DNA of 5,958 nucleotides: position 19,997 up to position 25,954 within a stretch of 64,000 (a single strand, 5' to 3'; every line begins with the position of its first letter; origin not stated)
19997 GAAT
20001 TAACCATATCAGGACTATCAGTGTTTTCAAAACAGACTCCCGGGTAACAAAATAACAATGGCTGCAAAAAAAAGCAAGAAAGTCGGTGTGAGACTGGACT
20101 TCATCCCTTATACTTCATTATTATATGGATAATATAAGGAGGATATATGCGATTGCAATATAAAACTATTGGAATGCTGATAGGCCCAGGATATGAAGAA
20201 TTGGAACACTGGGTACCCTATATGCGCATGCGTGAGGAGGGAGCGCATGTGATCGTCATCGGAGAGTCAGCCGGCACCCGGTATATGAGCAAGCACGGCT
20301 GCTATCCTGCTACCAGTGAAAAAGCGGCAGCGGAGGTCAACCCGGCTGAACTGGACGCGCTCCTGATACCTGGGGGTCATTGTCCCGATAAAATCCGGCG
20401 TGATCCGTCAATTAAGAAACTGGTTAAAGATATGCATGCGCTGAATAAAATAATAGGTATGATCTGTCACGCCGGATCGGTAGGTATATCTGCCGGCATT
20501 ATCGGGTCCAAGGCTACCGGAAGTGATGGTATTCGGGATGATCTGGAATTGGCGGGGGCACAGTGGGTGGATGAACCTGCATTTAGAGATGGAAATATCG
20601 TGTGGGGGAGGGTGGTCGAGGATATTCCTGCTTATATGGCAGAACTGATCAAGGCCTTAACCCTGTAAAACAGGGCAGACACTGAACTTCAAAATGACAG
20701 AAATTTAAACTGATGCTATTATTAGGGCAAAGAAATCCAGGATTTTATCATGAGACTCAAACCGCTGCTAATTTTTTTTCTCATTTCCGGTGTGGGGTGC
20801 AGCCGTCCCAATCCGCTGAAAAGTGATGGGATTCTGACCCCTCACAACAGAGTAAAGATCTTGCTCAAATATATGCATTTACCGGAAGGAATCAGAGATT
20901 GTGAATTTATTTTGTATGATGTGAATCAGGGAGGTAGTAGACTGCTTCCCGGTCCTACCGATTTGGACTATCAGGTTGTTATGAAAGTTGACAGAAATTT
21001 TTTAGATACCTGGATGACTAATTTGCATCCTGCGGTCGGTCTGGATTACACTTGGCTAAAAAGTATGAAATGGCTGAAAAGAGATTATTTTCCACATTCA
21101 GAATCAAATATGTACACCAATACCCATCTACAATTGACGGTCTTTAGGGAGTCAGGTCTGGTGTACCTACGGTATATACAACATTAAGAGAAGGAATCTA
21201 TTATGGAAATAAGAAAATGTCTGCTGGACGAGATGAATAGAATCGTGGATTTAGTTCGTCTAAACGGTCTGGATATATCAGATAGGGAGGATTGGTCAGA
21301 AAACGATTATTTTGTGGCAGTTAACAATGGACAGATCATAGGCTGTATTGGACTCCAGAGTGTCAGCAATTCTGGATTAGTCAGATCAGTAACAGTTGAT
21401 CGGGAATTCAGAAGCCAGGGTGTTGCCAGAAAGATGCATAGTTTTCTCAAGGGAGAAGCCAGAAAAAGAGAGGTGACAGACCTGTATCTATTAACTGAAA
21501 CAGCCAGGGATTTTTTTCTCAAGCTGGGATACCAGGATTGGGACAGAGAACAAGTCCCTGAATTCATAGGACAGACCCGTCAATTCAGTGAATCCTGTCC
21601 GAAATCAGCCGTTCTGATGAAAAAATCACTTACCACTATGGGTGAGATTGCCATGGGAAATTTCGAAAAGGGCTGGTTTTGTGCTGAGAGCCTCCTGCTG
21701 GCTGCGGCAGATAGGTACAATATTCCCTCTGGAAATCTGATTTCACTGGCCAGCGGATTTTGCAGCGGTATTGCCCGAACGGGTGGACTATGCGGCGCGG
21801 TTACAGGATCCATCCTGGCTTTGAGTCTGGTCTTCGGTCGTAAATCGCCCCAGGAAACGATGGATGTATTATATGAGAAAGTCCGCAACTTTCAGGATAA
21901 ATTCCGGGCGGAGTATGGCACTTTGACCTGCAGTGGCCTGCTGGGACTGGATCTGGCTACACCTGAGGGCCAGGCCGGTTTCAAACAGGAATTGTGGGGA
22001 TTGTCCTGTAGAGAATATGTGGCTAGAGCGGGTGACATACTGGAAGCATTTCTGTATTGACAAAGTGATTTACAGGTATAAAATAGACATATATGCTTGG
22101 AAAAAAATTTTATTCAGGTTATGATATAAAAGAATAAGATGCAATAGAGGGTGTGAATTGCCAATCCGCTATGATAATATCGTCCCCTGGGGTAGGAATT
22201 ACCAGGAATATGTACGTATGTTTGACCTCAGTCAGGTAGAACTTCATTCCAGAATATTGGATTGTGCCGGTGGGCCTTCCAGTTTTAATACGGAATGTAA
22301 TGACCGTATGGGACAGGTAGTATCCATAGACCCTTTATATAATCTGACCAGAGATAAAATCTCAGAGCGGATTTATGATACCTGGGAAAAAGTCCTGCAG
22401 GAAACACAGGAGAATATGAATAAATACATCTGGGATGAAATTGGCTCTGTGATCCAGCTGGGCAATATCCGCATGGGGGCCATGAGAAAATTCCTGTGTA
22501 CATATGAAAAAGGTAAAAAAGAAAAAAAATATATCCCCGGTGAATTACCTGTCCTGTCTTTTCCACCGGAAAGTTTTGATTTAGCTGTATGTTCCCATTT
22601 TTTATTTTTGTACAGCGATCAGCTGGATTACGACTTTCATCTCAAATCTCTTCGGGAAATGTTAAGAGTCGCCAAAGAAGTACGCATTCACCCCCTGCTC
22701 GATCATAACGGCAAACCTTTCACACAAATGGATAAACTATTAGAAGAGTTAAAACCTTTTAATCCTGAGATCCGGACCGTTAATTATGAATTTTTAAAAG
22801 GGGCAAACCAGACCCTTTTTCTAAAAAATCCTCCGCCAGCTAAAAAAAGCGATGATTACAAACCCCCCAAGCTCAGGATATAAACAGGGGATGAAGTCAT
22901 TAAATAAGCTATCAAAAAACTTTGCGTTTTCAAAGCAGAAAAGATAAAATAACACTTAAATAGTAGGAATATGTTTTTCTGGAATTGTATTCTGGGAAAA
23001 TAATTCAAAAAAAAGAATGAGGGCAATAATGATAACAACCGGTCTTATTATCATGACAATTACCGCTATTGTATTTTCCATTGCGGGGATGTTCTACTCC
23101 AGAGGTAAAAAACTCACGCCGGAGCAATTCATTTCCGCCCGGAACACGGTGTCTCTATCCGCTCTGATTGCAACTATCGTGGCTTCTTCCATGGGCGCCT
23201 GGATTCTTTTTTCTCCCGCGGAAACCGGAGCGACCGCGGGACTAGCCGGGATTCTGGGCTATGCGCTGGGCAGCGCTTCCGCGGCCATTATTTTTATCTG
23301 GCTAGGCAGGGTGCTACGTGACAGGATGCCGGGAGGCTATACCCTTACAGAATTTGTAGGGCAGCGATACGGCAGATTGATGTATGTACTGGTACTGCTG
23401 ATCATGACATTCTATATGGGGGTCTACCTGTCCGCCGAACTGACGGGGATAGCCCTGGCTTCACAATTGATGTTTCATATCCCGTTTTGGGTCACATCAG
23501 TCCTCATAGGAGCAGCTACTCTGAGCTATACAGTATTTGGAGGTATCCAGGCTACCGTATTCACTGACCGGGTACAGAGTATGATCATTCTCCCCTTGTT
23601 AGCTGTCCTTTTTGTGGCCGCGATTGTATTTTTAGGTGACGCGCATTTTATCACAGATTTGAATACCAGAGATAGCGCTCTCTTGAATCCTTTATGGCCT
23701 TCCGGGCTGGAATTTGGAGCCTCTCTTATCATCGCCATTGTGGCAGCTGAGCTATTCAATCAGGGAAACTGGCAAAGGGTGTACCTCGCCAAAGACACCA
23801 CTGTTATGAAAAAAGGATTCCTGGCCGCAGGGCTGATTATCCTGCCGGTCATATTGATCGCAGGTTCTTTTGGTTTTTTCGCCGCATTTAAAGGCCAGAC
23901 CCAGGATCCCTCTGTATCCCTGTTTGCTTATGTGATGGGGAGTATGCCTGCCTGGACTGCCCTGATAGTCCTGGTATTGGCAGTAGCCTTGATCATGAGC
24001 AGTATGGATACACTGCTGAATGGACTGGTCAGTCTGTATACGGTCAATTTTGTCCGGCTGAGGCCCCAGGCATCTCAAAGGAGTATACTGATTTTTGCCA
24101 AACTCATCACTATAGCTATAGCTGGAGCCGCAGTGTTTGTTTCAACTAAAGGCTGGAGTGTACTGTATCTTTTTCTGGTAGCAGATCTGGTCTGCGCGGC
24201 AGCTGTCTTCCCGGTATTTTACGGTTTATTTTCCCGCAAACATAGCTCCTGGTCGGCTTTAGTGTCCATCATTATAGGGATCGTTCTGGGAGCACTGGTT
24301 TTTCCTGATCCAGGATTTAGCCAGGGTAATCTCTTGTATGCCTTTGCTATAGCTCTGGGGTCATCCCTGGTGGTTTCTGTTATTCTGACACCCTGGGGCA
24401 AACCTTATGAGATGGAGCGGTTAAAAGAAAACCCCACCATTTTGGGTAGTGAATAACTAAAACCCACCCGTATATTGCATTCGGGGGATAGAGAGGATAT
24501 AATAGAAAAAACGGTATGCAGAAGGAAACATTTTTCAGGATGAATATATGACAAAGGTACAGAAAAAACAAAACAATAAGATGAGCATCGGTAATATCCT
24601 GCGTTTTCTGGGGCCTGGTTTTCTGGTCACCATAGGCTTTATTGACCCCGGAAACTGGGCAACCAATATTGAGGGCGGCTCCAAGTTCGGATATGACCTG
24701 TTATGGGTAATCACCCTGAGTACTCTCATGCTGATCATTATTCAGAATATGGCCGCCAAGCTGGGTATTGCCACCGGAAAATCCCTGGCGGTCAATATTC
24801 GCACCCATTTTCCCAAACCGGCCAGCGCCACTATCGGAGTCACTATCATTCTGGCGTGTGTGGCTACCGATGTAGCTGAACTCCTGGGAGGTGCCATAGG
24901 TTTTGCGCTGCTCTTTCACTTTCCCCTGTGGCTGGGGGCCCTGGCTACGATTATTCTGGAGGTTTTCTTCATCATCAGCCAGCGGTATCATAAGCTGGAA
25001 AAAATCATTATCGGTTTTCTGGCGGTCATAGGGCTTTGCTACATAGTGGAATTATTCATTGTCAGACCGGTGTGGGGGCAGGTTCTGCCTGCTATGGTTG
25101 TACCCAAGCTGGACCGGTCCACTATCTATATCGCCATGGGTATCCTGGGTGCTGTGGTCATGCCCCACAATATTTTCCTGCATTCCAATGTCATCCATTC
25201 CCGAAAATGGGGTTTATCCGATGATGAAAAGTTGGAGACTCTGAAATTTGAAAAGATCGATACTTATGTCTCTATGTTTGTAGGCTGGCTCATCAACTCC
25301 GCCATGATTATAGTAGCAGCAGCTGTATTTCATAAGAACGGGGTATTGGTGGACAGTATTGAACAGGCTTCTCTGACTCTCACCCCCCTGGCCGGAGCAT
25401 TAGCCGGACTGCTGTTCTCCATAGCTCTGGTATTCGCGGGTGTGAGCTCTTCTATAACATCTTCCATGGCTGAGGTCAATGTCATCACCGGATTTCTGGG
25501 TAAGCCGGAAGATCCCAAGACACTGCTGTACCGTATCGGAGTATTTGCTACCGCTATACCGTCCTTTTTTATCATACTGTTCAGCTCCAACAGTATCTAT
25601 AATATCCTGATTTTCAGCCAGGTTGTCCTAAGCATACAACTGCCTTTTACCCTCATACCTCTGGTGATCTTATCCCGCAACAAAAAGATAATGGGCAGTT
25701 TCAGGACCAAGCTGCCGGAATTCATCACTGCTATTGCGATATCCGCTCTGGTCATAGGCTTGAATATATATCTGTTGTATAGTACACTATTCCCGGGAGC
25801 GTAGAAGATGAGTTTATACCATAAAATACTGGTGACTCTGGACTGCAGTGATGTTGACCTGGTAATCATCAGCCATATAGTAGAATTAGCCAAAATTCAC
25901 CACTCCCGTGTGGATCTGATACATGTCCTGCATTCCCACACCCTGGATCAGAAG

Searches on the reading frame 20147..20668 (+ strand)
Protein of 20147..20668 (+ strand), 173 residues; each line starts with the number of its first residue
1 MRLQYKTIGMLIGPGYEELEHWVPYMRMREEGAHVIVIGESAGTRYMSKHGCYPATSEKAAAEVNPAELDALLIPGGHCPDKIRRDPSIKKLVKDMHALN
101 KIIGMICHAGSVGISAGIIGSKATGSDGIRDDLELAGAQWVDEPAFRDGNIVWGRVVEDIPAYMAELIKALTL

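Call 28: search_protein_families(library=pfam, proteins=[window:20147-20668:+], max_evalue=0.00001)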
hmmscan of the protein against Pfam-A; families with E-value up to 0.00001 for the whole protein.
window:20147-20668:+ (173 aa): 1 family
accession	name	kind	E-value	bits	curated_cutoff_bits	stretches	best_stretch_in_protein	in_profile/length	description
PF01965.30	DJ-1_PfpI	-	1.1e-34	120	26.6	1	7-169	2-164/165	DJ-1/PfpI family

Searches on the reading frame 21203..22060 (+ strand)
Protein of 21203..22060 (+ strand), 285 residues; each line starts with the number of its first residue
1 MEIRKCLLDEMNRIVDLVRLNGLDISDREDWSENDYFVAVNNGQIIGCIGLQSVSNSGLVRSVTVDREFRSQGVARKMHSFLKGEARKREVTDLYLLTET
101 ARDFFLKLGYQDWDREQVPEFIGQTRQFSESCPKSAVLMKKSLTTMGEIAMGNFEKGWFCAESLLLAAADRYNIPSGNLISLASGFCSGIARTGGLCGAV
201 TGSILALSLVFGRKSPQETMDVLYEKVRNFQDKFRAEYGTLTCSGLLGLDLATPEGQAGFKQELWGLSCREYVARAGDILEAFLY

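Call 28: search_protein_families(library=pfam, proteins=[window:21203-22060:+], max_evalue=0.00001)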
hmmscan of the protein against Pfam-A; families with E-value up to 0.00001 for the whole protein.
window:21203-22060:+ (285 aa): 4 families
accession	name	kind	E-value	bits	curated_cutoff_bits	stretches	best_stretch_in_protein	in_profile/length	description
PF09719.15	C_GCAxxG_C_C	-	4.4e-25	88.5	27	1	159-281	2-116/118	Putative redox-active protein (C_GCAxxG_C_C)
PF13508.13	Acetyltransf_7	-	5.5e-12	46.3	27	1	34-111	3-83/84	Acetyltransferase (GNAT) domain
PF00583.31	Acetyltransf_1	-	2e-10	41.4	20.7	1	27-110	23-116/116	Acetyltransferase (GNAT) family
PF13673.13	Acetyltransf_10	-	5.1e-09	36.6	23.6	1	32-120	29-117/128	Acetyltransferase (GNAT) domain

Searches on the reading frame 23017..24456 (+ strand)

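Call 28: search_protein_families(library=pfam, proteins=[window:23017-24456:+], max_evalue=0.00001)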
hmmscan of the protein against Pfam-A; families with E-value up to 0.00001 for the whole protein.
window:23017-24456:+ (479 aa): 1 family
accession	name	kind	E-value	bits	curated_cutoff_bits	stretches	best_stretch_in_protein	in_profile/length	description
PF00474.23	SSF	-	1.2e-16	61.1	22.8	1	48-421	11-406/406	Sodium:solute symporter family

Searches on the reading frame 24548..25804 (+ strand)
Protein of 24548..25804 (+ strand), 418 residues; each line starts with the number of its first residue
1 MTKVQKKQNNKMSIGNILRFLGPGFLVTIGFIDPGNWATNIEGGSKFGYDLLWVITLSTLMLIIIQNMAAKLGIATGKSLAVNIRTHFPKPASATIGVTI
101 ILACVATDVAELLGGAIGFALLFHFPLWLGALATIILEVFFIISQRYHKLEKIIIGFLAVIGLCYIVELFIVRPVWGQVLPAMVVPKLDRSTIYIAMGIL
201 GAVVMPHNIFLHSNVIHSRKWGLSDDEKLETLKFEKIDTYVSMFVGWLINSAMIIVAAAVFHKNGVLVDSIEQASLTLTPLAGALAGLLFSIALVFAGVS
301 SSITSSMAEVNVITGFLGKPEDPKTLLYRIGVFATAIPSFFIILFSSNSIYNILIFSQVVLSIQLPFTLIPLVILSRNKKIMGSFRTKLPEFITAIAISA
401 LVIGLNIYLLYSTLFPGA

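Call 28: search_protein_families(library=pfam, proteins=[window:24548-25804:+], max_evalue=0.00001)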
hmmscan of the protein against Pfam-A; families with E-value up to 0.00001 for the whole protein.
window:24548-25804:+ (418 aa): 1 family
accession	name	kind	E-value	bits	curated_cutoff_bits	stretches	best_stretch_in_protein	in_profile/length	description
PF01566.24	Nramp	-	5.8e-120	401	29.8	1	37-388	1-356/357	Natural resistance-associated macrophage protein-like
